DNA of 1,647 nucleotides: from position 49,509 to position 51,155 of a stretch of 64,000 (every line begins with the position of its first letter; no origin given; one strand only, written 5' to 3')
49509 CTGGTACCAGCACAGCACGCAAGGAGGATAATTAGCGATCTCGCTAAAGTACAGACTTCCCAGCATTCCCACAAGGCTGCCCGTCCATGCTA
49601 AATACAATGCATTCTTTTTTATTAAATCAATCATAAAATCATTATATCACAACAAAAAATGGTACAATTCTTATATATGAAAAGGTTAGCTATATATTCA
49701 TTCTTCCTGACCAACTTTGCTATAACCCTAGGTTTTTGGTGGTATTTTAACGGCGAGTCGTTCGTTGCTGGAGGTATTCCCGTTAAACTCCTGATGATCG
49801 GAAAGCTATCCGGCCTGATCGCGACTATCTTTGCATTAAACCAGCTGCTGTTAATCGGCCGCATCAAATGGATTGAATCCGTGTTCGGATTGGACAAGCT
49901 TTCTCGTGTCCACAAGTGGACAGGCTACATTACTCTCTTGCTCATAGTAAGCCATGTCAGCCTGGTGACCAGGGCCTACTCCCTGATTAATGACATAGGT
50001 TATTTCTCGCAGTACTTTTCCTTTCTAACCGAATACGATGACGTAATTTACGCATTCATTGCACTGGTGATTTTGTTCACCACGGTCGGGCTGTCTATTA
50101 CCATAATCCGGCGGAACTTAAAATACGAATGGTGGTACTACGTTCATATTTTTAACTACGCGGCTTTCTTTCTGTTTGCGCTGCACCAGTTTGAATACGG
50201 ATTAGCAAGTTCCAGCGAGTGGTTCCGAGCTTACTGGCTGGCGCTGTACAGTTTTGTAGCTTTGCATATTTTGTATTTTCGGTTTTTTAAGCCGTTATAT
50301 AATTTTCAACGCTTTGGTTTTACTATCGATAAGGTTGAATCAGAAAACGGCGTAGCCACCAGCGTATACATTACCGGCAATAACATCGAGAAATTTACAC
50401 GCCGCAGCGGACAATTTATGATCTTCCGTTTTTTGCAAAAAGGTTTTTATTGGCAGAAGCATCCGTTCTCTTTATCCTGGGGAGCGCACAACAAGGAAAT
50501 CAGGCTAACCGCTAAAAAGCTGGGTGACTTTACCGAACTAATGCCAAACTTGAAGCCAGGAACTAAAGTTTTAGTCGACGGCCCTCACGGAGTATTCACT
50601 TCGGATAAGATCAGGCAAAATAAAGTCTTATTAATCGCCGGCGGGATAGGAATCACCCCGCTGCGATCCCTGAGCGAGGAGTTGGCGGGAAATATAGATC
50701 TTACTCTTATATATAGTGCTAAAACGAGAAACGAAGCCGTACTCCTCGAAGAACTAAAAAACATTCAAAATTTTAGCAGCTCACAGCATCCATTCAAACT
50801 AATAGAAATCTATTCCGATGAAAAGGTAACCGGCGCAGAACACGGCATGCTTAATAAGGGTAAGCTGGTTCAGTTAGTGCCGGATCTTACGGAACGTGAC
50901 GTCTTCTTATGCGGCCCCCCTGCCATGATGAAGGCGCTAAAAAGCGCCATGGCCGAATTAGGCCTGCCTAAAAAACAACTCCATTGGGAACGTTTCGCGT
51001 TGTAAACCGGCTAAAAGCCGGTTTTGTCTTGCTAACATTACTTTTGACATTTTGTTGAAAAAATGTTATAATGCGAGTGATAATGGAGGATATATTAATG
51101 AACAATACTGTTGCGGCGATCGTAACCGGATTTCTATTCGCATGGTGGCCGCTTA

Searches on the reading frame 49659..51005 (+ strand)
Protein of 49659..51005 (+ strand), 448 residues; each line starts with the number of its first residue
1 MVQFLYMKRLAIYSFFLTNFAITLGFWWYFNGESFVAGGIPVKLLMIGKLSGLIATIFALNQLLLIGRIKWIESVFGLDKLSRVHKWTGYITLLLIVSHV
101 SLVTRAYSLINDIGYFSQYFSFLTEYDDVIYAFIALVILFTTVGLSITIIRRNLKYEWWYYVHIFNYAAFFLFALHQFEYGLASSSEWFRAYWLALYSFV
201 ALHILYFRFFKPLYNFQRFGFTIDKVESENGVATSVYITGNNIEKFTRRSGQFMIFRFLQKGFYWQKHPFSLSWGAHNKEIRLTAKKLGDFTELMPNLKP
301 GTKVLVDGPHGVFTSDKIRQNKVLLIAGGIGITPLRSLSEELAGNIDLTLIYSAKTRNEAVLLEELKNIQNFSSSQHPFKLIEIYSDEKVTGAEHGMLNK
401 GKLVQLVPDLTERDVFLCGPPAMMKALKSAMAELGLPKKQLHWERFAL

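Call 46: search_protein_families(library=pfam, proteins=[window:49659-51005:+], max_evalue=0.00001)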
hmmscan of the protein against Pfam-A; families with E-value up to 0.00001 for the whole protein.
window:49659-51005:+ (448 aa): 3 families
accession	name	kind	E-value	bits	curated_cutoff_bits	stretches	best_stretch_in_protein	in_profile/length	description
PF01794.25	Ferric_reduct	-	5.5e-18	65.6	28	1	52-173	2-120/121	Ferric reductase like transmembrane component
PF00175.26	NAD_binding_1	-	3.9e-11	44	22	1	325-428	1-108/109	Oxidoreductase NAD-binding domain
PF08022.18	FAD_binding_8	-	2.6e-08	34.3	22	1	237-311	18-106/109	FAD-binding domain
